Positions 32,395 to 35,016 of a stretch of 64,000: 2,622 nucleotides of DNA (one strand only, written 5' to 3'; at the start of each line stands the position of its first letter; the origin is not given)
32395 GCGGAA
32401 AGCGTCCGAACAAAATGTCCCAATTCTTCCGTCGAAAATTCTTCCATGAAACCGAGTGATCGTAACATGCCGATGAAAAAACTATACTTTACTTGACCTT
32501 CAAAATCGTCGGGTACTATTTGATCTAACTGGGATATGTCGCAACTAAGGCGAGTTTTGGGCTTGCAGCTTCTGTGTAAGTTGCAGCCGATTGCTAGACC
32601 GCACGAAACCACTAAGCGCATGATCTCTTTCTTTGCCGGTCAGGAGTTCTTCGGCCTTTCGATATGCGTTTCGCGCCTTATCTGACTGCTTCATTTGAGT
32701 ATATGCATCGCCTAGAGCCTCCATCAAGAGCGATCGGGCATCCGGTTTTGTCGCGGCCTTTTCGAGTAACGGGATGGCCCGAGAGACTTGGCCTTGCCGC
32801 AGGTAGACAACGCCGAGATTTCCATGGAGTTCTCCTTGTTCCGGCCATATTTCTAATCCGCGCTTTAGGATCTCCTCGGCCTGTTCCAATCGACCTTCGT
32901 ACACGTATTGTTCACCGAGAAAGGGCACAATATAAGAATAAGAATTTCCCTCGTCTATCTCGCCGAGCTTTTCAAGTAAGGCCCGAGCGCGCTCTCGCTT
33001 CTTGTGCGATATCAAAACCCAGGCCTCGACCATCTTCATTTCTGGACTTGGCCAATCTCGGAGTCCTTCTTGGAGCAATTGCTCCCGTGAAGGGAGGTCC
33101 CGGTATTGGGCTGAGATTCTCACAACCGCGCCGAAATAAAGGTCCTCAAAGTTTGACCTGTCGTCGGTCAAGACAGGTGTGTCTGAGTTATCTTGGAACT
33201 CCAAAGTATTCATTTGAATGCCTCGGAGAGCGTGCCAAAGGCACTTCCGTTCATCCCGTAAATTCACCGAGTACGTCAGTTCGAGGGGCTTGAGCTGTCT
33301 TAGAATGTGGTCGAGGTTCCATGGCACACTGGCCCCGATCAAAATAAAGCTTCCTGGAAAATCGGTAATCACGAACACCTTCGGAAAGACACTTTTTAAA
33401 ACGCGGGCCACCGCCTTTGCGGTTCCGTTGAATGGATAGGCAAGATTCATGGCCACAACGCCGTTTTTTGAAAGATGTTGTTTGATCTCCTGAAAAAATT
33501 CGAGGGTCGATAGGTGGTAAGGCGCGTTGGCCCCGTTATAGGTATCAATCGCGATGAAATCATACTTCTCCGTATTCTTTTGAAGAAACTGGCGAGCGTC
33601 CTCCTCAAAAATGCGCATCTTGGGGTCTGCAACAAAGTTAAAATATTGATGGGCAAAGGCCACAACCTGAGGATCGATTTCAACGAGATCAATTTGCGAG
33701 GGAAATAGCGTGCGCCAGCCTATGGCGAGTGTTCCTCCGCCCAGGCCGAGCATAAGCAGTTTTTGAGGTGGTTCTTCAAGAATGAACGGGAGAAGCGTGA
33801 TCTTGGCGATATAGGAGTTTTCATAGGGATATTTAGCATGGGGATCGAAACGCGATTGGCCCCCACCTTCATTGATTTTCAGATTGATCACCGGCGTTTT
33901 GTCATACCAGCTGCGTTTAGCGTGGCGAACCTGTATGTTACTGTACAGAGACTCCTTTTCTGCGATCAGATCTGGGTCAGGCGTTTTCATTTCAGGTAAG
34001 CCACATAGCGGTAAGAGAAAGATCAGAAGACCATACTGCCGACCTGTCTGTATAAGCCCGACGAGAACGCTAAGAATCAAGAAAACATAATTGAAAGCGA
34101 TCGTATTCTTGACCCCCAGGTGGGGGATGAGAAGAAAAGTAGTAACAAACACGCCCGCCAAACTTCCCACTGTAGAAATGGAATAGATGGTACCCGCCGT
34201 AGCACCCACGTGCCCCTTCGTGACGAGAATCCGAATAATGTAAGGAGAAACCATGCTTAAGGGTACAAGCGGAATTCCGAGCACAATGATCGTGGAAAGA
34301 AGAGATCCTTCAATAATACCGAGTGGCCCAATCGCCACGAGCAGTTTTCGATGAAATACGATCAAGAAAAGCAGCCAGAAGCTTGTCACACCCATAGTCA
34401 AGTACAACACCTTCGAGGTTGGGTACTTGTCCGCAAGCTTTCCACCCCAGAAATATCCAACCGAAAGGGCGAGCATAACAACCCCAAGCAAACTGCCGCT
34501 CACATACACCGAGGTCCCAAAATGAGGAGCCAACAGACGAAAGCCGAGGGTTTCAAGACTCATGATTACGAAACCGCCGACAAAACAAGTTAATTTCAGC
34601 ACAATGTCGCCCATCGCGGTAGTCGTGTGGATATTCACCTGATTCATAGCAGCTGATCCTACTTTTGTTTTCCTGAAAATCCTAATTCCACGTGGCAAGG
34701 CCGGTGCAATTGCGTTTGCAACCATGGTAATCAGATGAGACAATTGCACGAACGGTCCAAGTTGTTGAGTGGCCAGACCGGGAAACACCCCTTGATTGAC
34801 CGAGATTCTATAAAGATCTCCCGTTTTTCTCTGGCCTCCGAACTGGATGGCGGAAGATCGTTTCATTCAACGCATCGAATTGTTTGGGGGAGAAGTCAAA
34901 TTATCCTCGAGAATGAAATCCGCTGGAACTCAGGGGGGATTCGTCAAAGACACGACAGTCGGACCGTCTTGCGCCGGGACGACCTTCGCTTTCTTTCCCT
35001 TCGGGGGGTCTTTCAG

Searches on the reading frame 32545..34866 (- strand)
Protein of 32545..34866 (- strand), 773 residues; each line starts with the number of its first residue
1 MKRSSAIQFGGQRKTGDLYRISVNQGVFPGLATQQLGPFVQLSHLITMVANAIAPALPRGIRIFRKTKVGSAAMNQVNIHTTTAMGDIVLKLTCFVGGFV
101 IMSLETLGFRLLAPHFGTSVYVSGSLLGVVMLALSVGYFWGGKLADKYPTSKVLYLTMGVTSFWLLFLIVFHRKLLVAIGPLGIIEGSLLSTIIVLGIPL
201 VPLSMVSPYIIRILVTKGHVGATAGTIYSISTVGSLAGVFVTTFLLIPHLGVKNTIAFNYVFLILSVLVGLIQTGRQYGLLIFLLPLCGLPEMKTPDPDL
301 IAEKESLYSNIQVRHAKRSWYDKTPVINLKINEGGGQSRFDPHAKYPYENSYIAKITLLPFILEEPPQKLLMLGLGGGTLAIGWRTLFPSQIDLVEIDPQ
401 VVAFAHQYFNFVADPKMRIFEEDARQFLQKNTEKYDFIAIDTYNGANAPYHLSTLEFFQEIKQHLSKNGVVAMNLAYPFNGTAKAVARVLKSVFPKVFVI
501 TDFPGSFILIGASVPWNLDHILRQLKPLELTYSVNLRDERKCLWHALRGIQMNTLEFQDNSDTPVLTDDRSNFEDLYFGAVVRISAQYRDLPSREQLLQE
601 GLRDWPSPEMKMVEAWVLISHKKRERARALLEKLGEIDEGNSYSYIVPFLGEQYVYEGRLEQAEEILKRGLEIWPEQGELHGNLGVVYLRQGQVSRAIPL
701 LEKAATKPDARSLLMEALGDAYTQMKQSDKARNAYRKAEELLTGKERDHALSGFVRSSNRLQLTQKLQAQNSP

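Call 62: search_protein_families(library=pfam, proteins=[window:32545-34866:-], max_evalue=0.001)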
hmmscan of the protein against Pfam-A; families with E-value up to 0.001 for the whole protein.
window:32545-34866:- (773 aa): 15 families
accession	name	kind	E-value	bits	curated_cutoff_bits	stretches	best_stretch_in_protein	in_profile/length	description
PF01564.23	Spermine_synth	-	8.6e-12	45.4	22.9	1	351-475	3-132/186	Spermine/spermidine synthase domain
PF07719.23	TPR_2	-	9.1e-12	44.6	27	0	716-741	5-30/34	Tetratricopeptide repeat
PF14559.12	TPR_19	-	3.2e-11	43.8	25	1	657-704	4-51/68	Tetratricopeptide repeat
PF00515.34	TPR_1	-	1.8e-10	40.6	27.8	0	680-704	3-27/34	Tetratricopeptide repeat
PF13424.12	TPR_12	-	2e-10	41.2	30.1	1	650-704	9-71/77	Tetratricopeptide repeat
PF13181.12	TPR_8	-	3.3e-09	36.6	25.7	0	717-741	6-30/34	Tetratricopeptide repeat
PF13428.12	TPR_14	-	1.2e-08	35.2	23.5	0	650-685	7-42/44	Tetratricopeptide repeat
PF13432.12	TPR_16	-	5e-08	33.7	32.7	1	651-707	4-61/65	Tetratricopeptide repeat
PF13176.12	TPR_7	-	1.1e-07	31.8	27.9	0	681-707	2-30/36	Tetratricopeptide repeat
PF13414.12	TPR_11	-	2.2e-07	30.9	26.8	1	651-692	1-42/42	TPR repeat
PF09976.15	TPR_21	-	2.8e-05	24.4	25.5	1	622-746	53-180/193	Tetratricopeptide repeat-like domain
PF07690.21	MFS_1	-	0.00012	21.6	33.4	1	111-279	22-165/347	Major Facilitator Superfamily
PF13174.12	TPR_6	-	0.00015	22.6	26.3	0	718-737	6-25/33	Tetratricopeptide repeat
PF13374.12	TPR_10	-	0.00026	21.3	27.5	0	683-705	7-29/42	Tetratricopeptide repeat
PF17874.7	TPR_MalT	-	0.00054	19.8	45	0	624-705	21-100/336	MalT-like TPR region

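Call 65: search_protein_families(library=ncbifam, proteins=[window:32545-34866:-], max_evalue=0.01)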
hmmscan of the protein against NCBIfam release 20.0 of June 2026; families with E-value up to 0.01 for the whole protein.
window:32545-34866:- (773 aa): 17 families
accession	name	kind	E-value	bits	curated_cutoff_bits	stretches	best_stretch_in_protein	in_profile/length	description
NF037959.1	MFS_SpdSyn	subfamily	1.1e-49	169.5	40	1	102-501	5-413/480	fused MFS/spermidine synthase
NF003380.0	PRK04457.1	equivalog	6.6e-22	77.8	304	1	362-537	65-246/265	polyamine aminopropyltransferase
NF002010.0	PRK00811.1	equivalog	5.6e-17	61.9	260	1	349-499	61-219/287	polyamine aminopropyltransferase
NF002956.0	PRK03612.1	equivalog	1.5e-13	50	472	1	80-479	12-421/522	polyamine aminopropyltransferase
TIGR00417.1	speE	equivalog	2.3e-12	46.7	249.55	1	352-499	58-212/271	spermidine synthase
TIGR02917.1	PEP_TPR_lipo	equivalog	4.7e-11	41.3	312.2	1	571-753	293-472/899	XrtA/PEP-CTERM system TPR-repeat protein PrsT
NF040959.1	MamA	equivalog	3e-09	36.6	200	1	625-755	54-182/204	magnetosome protein MamA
NF052415.1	T3SS_chap_SctY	equivalog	7.2e-09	36.1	70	1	650-737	12-102/106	type III secretion apparatus assembly chaperone SctY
TIGR02521.1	type_IV_pilW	equivalog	2.4e-08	33.8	154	1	682-739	35-92/234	type IV pilus biogenesis/stability protein PilW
NF052400.1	M48_BAM_BepA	equivalog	6.9e-07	28.4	570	1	582-762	276-457/483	beta-barrel assembly-enhancing protease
NF002435.0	PRK01581.1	equivalog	2.8e-06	26.7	537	1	367-473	151-266/374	polyamine aminopropyltransferase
NF008520.0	PRK11447.1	equivalog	0.00023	19.1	858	1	653-750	278-370/1157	cellulose synthase complex outer membrane protein BcsC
NF047371.1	FlcA_CTERM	equivalog_domain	0.00033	19.2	300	1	653-749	448-545/646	periplasmic flagellar collar protein FlcA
TIGR00540.1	TPR_hemY_coli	hypoth_equivalog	0.0012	17.8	142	1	619-738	286-385/385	heme biosynthesis-associated TPR protein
TIGR00755.1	ksgA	equivalog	0.0042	16.4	171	1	365-471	28-125/256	16S rRNA (adenine(1518)-N(6)/adenine(1519)-N(6))-dimethyltransferase RsmA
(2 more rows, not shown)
